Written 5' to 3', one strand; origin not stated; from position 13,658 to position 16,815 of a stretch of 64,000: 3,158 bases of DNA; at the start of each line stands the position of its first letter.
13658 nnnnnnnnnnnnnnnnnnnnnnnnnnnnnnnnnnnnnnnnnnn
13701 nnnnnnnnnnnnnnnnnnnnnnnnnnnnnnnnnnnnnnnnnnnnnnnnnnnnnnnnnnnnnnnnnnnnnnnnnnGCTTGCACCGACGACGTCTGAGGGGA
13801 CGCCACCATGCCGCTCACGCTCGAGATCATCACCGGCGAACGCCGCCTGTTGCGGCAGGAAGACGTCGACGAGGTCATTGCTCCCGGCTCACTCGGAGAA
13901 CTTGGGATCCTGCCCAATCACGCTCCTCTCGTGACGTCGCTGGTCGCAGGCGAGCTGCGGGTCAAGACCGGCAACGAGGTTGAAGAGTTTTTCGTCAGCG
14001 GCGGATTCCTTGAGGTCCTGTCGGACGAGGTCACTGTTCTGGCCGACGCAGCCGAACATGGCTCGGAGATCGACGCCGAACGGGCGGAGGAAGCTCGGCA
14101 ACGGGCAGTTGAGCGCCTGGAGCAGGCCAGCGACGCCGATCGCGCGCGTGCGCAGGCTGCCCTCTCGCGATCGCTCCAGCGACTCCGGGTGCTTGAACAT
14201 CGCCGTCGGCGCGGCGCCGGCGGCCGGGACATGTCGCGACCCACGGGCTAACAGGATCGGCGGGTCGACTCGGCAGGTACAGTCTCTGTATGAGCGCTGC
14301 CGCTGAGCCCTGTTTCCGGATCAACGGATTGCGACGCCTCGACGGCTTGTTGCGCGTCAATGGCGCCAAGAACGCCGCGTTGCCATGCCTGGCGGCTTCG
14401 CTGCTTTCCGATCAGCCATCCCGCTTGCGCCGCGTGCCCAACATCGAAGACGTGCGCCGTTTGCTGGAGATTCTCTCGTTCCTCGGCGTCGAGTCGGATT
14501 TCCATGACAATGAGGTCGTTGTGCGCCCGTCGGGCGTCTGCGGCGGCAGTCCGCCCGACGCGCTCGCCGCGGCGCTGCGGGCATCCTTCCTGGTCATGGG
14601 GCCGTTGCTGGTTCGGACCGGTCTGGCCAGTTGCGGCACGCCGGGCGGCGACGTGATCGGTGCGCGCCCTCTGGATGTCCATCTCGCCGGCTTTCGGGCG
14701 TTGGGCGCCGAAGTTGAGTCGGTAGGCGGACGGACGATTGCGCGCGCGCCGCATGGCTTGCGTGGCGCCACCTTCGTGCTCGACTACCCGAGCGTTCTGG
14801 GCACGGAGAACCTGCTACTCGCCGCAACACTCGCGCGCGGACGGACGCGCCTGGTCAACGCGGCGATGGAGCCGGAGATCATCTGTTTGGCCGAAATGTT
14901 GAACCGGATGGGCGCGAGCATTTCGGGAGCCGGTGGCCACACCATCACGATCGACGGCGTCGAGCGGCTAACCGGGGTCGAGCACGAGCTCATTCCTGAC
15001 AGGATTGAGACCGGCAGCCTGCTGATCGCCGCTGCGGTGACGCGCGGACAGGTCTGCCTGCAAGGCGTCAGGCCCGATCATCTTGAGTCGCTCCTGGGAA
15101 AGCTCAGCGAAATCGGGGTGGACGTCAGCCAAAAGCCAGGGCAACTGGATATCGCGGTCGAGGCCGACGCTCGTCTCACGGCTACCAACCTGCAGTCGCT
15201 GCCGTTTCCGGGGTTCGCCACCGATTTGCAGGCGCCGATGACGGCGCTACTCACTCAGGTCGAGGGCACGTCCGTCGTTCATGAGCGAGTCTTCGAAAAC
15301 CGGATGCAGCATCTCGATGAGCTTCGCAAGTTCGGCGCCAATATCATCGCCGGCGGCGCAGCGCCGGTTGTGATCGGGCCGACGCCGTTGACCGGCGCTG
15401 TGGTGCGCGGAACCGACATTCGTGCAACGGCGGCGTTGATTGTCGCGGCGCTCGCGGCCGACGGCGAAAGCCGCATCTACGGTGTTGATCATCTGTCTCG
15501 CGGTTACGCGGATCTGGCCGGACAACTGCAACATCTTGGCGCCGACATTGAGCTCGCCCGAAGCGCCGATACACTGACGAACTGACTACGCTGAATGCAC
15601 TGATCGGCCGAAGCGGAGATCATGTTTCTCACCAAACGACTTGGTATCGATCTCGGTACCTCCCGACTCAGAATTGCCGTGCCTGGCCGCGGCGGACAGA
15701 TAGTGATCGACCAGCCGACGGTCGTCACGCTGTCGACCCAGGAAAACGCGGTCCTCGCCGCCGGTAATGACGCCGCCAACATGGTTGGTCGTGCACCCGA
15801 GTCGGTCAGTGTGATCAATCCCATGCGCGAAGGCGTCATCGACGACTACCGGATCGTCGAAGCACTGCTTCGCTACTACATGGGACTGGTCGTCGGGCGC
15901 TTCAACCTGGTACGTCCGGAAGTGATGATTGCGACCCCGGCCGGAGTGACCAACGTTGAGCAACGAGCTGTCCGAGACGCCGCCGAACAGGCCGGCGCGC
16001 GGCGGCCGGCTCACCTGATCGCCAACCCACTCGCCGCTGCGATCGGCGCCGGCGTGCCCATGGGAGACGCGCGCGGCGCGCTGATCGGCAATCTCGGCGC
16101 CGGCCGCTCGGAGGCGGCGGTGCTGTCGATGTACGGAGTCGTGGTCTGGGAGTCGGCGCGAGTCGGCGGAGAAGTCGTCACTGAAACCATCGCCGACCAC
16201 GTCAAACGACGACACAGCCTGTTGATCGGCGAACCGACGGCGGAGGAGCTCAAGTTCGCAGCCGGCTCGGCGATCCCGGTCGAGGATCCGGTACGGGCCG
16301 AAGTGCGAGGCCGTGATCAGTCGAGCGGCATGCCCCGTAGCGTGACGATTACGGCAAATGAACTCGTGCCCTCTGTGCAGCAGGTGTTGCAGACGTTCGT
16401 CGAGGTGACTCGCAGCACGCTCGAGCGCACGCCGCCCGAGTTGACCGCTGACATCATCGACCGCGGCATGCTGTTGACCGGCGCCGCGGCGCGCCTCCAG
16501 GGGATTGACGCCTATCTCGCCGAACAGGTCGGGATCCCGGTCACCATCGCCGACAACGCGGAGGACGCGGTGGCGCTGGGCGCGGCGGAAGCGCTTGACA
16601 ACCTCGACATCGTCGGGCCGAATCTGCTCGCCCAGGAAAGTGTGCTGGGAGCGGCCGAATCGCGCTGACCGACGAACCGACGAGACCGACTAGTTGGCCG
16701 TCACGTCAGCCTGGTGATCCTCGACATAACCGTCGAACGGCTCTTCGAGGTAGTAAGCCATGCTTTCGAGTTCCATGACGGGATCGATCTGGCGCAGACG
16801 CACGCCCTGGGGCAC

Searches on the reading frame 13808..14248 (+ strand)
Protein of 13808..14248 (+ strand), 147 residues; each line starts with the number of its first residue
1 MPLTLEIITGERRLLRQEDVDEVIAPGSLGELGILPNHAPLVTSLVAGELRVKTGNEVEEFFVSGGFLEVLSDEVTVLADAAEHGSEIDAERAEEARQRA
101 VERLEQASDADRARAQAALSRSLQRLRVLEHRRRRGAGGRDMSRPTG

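Call 66: search_protein_families(library=pfam, proteins=[window:13808-14248:+], max_evalue=0.00001)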
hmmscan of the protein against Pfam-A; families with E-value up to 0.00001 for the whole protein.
window:13808-14248:+ (147 aa): 2 families
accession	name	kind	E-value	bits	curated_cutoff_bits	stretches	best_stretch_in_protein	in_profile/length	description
PF02823.21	ATP-synt_DE_N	-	2.9e-27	94.9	27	1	3-82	1-80/80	ATP synthase, Delta/Epsilon chain, beta-sandwich domain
PF00401.25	ATP-synt_DE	-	2.7e-11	43.9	24.6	1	87-129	2-46/47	ATP synthase, Delta/Epsilon chain, long alpha-helix domain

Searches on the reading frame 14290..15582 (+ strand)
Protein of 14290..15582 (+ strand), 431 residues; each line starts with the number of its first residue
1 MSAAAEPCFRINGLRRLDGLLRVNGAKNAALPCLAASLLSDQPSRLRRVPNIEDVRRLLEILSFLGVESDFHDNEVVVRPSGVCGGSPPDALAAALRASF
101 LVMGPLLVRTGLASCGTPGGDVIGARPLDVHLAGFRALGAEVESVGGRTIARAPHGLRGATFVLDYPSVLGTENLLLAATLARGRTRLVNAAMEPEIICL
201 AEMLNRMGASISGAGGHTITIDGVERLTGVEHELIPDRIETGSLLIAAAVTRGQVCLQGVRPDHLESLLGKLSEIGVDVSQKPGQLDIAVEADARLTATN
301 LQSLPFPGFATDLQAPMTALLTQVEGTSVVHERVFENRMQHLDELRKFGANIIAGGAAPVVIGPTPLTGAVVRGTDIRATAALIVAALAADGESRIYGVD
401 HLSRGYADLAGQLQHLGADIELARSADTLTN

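Call 66: search_protein_families(library=pfam, proteins=[window:14290-15582:+], max_evalue=0.00001)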
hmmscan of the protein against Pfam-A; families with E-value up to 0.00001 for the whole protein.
window:14290-15582:+ (431 aa): 1 family
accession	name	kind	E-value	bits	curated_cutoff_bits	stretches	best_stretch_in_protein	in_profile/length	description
PF00275.25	EPSP_synthase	-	2.4e-85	287.2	22.8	1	13-410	3-414/417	EPSP synthase (3-phosphoshikimate 1-carboxyvinyltransferase)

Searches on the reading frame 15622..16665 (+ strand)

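Call 66: search_protein_families(library=pfam, proteins=[window:15622-16665:+], max_evalue=0.00001)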
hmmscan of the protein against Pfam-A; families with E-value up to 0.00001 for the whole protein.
window:15622-16665:+ (348 aa): 1 family
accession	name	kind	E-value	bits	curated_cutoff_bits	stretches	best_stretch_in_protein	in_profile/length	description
PF06723.19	MreB_Mbl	-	4.9e-100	335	27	1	5-329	2-323/327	MreB/Mbl protein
